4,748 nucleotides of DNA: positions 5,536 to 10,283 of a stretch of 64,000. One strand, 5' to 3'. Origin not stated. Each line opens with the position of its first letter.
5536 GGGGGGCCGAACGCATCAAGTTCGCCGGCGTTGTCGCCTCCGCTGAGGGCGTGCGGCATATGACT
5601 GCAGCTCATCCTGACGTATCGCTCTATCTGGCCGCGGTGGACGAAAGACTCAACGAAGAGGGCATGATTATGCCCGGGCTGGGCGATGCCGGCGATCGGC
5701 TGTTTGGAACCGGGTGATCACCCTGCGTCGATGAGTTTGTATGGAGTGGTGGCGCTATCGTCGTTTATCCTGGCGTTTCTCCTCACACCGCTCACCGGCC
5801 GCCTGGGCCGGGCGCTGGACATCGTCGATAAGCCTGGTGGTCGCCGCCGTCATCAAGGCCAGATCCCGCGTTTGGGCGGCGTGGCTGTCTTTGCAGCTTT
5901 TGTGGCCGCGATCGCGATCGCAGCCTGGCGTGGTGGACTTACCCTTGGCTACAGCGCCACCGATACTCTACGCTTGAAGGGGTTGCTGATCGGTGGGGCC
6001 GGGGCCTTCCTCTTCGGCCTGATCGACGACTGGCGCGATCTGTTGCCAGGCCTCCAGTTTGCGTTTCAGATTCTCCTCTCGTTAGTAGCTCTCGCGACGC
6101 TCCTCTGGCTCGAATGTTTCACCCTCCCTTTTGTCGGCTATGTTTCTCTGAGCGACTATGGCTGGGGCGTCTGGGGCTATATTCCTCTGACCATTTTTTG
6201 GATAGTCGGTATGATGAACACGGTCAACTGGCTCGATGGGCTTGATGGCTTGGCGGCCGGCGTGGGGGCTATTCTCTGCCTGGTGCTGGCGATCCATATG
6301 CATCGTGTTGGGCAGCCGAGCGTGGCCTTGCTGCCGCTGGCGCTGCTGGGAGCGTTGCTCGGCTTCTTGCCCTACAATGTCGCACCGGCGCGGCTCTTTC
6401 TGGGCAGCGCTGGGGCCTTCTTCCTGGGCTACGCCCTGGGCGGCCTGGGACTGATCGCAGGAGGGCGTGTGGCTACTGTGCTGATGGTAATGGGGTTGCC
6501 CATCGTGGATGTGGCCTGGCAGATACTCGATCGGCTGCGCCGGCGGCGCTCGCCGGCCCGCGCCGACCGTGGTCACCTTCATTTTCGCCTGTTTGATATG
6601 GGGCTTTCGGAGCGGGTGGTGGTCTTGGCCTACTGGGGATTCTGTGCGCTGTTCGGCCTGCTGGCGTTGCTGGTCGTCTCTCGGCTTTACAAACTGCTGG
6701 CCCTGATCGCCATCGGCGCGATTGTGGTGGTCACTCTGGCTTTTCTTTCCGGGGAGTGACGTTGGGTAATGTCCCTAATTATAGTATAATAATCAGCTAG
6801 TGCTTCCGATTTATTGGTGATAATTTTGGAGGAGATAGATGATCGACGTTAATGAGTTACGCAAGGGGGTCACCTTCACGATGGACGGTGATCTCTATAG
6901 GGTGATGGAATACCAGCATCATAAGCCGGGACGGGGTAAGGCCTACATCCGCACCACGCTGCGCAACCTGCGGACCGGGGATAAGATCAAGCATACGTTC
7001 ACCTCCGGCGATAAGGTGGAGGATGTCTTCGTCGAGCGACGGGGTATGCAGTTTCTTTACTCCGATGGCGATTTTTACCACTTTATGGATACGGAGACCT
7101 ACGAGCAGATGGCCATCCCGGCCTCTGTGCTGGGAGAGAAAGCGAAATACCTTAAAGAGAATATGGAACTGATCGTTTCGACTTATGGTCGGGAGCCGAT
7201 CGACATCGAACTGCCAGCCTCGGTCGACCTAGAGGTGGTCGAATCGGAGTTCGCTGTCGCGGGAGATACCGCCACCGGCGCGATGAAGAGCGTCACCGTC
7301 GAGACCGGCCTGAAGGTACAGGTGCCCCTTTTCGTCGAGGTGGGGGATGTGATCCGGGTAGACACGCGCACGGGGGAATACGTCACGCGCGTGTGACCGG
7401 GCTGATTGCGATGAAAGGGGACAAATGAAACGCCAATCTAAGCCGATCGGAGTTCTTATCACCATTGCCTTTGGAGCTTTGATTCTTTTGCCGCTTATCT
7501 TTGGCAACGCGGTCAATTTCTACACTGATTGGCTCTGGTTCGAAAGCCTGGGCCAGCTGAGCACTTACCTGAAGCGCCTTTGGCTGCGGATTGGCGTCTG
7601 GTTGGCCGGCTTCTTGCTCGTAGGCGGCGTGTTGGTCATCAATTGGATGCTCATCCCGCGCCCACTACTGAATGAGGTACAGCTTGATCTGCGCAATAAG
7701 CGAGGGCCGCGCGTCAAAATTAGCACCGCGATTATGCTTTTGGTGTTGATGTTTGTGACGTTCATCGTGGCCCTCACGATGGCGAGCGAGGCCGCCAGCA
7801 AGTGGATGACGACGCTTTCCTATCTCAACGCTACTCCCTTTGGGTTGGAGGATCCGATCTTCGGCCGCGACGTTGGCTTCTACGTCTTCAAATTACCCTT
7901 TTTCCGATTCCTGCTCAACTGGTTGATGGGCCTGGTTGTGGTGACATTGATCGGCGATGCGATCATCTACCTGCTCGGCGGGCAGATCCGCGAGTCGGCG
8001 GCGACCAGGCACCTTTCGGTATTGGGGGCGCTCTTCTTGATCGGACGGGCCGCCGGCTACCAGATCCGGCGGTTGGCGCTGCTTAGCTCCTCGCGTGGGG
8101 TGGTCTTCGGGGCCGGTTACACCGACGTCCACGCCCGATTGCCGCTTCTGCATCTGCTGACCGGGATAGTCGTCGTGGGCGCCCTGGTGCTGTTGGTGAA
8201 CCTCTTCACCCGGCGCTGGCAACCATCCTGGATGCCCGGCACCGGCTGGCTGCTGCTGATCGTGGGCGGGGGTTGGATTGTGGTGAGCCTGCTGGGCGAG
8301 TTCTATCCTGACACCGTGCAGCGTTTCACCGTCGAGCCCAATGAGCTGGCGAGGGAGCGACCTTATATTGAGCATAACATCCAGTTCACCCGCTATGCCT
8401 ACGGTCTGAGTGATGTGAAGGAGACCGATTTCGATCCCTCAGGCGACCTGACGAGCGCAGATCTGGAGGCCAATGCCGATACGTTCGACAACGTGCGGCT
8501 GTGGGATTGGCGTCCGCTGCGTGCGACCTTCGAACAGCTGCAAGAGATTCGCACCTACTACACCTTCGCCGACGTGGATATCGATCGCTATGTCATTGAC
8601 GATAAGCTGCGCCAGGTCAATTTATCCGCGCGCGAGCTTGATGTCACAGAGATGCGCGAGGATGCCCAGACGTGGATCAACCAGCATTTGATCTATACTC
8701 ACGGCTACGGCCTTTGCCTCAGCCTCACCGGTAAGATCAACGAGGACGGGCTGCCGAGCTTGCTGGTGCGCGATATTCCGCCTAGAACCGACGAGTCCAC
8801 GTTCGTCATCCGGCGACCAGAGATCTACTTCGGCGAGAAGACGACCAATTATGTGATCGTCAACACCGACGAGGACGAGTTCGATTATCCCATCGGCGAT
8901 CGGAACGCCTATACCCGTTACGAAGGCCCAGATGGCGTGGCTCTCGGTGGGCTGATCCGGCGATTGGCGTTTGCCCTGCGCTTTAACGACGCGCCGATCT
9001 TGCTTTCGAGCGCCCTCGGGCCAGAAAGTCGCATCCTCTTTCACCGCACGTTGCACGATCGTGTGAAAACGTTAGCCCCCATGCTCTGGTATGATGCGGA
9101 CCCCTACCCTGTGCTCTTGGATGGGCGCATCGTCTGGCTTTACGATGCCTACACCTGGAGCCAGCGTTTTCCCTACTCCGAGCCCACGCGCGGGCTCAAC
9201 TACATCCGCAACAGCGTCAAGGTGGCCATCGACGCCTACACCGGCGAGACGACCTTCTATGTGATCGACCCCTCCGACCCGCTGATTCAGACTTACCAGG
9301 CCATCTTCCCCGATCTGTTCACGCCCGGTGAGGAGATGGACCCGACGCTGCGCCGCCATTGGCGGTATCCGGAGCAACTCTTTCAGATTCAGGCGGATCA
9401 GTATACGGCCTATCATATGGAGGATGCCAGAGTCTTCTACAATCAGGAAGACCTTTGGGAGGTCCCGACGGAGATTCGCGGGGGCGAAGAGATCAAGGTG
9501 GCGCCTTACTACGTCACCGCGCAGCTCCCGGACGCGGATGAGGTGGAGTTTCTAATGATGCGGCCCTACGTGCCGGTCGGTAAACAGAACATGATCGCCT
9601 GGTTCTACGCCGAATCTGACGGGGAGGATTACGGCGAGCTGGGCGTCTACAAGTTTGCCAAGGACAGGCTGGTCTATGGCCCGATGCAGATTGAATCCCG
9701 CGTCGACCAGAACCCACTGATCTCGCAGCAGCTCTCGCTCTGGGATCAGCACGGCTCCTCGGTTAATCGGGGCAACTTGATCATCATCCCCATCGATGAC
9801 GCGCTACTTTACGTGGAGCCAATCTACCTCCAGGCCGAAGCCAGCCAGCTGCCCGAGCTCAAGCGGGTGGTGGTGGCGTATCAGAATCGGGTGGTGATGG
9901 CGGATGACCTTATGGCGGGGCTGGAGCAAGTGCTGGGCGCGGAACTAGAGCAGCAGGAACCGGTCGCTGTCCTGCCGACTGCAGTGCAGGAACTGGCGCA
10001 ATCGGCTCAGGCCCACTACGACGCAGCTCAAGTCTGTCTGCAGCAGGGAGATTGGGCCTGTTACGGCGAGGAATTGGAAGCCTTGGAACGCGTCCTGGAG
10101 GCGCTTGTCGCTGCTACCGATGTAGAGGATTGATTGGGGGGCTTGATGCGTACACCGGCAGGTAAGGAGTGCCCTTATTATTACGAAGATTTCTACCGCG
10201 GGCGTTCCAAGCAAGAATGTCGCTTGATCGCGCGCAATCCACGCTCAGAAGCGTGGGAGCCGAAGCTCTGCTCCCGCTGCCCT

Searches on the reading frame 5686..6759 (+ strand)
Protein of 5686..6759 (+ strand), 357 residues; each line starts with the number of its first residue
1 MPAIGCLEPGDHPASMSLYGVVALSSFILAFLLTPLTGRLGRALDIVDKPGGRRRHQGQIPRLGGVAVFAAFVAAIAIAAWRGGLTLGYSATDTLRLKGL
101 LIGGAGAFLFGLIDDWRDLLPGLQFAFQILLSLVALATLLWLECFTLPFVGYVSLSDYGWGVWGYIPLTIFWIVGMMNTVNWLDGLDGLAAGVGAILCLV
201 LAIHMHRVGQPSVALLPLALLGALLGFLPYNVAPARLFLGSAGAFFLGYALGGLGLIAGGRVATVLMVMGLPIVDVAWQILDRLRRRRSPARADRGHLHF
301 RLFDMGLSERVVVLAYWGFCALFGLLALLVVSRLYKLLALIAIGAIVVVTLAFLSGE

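Call 82: search_protein_families(library=pfam, proteins=[window:5686-6759:+], max_evalue=0.00001)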
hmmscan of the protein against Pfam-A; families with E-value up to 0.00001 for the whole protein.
window:5686-6759:+ (357 aa): 1 family
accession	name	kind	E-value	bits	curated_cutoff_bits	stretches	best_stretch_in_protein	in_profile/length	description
PF00953.26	Glycos_transf_4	-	3.5e-31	108.8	27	1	99-257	3-158/160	Glycosyl transferase family 4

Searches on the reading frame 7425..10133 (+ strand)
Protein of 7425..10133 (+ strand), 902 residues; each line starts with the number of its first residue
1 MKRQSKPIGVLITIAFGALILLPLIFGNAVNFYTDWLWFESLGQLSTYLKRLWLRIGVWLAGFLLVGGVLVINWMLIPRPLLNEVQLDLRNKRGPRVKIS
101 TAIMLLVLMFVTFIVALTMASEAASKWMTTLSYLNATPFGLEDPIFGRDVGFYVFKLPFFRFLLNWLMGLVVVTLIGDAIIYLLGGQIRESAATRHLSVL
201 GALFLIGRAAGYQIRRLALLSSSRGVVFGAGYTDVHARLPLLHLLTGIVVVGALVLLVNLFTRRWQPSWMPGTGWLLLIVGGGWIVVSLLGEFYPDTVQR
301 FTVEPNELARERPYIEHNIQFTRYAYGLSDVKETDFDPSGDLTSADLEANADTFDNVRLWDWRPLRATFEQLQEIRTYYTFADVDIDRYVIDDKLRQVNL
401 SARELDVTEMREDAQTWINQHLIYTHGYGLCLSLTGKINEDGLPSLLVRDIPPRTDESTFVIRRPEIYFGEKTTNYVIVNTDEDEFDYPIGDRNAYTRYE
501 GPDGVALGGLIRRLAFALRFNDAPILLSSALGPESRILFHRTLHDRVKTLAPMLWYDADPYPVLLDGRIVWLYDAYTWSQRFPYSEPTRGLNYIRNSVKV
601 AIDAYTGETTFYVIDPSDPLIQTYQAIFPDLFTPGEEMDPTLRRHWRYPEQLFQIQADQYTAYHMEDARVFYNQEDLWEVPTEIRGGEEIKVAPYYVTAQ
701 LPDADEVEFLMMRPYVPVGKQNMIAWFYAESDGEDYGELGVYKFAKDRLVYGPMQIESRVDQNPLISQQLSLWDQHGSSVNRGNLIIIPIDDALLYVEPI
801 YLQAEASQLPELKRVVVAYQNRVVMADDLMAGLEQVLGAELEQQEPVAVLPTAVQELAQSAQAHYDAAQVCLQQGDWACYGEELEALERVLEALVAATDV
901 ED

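Call 82: search_protein_families(library=pfam, proteins=[window:7425-10133:+], max_evalue=0.00001)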
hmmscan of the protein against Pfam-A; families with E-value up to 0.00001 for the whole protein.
window:7425-10133:+ (902 aa): 1 family
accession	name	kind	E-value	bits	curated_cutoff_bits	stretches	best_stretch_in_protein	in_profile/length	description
PF03699.18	UPF0182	-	8.8e-285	947.2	27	1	14-773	3-770/770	Uncharacterised protein family (UPF0182)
